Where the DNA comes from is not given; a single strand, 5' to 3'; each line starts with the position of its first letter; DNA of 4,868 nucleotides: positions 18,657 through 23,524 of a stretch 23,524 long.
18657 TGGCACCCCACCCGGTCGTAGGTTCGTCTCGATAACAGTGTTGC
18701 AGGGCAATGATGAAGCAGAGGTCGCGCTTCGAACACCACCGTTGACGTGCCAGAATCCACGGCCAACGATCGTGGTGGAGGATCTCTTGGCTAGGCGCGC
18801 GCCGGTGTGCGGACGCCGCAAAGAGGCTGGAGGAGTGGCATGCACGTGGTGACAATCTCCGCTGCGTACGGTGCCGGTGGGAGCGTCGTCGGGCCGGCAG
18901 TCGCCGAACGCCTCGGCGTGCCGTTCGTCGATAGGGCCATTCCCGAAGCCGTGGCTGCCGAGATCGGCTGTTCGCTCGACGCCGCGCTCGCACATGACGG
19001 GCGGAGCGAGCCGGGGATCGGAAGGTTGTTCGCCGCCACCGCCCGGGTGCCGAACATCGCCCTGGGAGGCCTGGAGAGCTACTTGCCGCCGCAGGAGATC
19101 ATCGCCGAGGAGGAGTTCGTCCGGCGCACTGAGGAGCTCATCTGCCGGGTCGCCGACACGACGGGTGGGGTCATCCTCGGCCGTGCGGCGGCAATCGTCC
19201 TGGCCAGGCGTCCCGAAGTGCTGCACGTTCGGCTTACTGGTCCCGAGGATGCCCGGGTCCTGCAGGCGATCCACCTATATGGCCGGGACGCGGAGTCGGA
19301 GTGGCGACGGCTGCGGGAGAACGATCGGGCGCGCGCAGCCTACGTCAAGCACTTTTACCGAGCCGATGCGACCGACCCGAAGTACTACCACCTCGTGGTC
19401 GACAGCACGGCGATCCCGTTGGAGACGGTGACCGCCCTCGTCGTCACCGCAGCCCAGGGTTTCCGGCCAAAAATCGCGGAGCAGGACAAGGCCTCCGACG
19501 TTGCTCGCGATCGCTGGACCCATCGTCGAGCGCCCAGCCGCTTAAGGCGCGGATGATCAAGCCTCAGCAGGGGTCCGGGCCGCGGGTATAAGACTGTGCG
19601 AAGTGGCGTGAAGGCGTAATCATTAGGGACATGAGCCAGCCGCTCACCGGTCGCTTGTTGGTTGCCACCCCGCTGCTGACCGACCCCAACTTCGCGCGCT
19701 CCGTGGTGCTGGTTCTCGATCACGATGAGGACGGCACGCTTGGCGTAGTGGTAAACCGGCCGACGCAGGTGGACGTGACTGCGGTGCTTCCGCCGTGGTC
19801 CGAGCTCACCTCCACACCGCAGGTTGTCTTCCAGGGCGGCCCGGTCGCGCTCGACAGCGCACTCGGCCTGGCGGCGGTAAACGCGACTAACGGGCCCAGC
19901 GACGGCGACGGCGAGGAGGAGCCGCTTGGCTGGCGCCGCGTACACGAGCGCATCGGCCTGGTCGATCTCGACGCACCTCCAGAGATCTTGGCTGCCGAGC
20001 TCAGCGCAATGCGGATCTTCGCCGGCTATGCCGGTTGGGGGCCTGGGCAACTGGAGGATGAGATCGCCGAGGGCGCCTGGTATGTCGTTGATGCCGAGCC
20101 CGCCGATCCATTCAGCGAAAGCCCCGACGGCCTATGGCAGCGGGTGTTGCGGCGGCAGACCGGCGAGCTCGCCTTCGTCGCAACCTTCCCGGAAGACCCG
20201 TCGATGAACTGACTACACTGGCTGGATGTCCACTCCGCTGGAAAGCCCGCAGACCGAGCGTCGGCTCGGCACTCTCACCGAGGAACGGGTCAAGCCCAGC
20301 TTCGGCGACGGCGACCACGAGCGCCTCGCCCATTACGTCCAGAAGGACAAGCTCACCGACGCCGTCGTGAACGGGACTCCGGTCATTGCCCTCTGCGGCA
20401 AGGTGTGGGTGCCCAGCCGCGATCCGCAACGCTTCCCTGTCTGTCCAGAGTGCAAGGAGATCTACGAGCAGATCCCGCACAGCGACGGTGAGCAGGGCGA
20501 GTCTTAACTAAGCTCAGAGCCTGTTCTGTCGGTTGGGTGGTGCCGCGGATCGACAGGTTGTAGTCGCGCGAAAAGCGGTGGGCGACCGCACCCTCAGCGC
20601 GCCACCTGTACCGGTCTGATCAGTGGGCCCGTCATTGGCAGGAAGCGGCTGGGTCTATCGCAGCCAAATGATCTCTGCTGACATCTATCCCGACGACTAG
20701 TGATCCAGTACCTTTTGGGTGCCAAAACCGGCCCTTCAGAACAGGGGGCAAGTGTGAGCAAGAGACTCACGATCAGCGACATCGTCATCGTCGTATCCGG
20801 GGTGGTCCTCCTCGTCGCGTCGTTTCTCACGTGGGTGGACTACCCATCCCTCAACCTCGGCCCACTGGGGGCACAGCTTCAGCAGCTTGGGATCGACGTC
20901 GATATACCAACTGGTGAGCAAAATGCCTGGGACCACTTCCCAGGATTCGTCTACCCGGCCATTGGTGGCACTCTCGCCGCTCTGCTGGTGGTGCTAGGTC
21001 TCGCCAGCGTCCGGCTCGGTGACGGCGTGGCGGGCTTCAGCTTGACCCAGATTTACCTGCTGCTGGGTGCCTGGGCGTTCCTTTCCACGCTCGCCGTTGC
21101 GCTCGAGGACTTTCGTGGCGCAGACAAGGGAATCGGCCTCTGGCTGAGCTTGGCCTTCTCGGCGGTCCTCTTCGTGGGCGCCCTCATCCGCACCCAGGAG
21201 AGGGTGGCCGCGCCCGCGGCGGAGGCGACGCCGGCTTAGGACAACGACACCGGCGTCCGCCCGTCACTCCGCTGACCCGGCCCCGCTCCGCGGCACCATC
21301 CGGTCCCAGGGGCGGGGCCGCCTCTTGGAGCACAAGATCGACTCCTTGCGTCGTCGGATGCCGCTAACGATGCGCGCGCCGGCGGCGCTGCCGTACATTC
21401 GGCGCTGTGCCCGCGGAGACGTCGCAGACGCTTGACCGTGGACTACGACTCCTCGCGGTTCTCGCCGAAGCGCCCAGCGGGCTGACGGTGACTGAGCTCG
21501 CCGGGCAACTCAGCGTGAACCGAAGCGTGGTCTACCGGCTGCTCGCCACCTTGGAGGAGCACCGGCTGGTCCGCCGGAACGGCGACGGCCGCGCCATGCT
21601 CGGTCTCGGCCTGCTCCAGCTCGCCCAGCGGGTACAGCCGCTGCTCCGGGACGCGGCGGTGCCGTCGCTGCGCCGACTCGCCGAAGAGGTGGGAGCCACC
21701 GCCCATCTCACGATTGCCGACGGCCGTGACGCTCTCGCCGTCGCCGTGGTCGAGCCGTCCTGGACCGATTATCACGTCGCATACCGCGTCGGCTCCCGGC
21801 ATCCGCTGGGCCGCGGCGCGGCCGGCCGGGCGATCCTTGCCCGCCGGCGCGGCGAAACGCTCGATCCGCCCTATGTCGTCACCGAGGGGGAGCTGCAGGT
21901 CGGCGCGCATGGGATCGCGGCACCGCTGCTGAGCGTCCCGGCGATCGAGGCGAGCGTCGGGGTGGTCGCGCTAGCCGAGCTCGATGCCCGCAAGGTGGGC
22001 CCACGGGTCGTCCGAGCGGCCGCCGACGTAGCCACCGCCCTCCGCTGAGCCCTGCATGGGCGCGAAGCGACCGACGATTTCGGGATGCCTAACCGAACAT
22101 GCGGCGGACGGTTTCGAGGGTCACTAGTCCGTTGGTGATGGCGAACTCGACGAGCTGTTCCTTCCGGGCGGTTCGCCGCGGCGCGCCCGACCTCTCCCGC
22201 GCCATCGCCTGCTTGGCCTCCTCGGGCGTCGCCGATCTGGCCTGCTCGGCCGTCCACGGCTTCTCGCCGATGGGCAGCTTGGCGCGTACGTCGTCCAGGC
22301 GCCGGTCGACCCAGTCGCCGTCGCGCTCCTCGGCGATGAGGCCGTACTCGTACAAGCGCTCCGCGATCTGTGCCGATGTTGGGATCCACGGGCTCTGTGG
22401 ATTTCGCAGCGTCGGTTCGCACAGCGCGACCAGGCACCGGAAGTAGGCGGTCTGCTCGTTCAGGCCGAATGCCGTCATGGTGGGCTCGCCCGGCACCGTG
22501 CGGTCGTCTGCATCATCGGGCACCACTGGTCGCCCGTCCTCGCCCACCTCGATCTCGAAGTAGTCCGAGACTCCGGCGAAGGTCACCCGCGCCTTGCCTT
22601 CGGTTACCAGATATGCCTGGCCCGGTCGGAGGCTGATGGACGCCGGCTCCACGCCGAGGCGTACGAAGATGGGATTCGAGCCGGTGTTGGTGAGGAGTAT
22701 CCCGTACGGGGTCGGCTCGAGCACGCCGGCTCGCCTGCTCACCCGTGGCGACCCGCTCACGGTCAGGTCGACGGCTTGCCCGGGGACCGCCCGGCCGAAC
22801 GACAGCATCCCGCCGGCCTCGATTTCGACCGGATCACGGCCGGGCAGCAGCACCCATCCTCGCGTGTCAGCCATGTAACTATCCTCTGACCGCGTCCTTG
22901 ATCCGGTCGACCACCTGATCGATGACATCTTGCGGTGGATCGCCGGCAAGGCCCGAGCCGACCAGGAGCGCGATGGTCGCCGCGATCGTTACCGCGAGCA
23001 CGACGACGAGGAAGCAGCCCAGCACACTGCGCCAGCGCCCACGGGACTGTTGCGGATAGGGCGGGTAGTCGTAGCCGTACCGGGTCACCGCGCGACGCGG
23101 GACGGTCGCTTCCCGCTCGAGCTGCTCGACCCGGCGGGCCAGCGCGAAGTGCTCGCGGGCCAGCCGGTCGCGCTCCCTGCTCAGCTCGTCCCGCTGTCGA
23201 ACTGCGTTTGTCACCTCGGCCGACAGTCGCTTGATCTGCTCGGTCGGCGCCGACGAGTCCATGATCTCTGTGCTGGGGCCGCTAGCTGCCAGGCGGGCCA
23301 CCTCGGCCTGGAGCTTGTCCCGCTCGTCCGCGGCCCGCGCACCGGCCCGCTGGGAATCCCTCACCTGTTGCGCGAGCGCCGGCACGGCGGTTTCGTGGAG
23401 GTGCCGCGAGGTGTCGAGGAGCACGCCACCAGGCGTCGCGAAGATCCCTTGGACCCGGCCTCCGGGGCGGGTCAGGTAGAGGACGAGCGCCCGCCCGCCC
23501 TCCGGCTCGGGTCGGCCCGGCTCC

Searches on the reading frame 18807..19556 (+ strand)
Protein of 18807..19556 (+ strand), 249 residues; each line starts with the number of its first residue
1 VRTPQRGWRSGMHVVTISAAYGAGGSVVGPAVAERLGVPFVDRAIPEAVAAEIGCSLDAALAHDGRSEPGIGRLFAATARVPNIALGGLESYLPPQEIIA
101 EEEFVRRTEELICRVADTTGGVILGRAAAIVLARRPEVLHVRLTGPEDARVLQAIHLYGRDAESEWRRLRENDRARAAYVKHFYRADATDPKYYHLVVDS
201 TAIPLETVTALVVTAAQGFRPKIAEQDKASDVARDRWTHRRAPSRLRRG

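Call 74: search_protein_families(library=pfam, proteins=[window:18807-19556:+], max_evalue=0.001)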
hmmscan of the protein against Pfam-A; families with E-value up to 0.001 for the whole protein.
window:18807-19556:+ (249 aa): 1 family
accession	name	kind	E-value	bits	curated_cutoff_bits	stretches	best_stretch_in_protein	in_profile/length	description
PF13189.12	Cytidylate_kin2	-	1.6e-37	129.9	28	1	14-201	1-175/176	Cytidylate kinase-like family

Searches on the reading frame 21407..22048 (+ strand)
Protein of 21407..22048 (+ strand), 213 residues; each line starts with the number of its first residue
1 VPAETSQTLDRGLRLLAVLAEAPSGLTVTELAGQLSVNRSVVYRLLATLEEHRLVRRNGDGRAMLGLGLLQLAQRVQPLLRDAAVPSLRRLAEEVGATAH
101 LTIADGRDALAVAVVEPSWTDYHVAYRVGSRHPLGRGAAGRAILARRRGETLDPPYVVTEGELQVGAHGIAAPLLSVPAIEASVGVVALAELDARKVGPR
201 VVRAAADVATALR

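Call 74: search_protein_families(library=pfam, proteins=[window:21407-22048:+], max_evalue=0.001)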
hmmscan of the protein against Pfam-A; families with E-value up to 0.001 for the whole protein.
window:21407-22048:+ (213 aa): 10 families
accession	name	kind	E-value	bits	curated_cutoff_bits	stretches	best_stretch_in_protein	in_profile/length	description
PF09339.16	HTH_IclR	-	2e-15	56.7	22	1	8-58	1-51/52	IclR helix-turn-helix domain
PF01614.24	IclR_C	-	2.7e-10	40.5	24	1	80-151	9-79/174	Bacterial transcriptional regulator IclR C-terminal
PF12802.13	MarR_2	-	4.6e-07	30.3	27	1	13-62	8-60/61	MarR family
PF25213.1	HVO_A0261_N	-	9.3e-06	25.9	35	1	13-68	14-67/86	HVO_A0261 N-terminal domain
PF08279.18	HTH_11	-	2.3e-05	24.6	25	1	13-51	3-41/55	HTH domain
PF02082.26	Rrf2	-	5.7e-05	23.7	30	1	6-56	2-54/132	Iron-dependent Transcriptional regulator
PF01047.28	MarR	-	7e-05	23.1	24.6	1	13-57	6-49/59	MarR family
PF01022.26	HTH_5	-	0.0003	21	22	1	13-56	5-46/47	Bacterial regulatory protein, arsR family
PF13384.12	HTH_23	-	0.00065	19.9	24.6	0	13-53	6-45/50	Homeodomain-like domain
PF25212.1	HVO_A0114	-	0.00095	19.4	27.6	0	10-63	22-74/84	HVO_A0114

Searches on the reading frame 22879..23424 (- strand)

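Call 74: search_protein_families(library=pfam, proteins=[window:22879-23424:-], max_evalue=0.001)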
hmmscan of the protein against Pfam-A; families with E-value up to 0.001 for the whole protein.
window:22879-23424:- (181 aa): 1 family
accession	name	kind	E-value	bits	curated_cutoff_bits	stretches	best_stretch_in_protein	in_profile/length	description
PF06005.17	ZapB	-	0.00051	20.9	31.5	0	62-106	4-48/71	Cell division protein ZapB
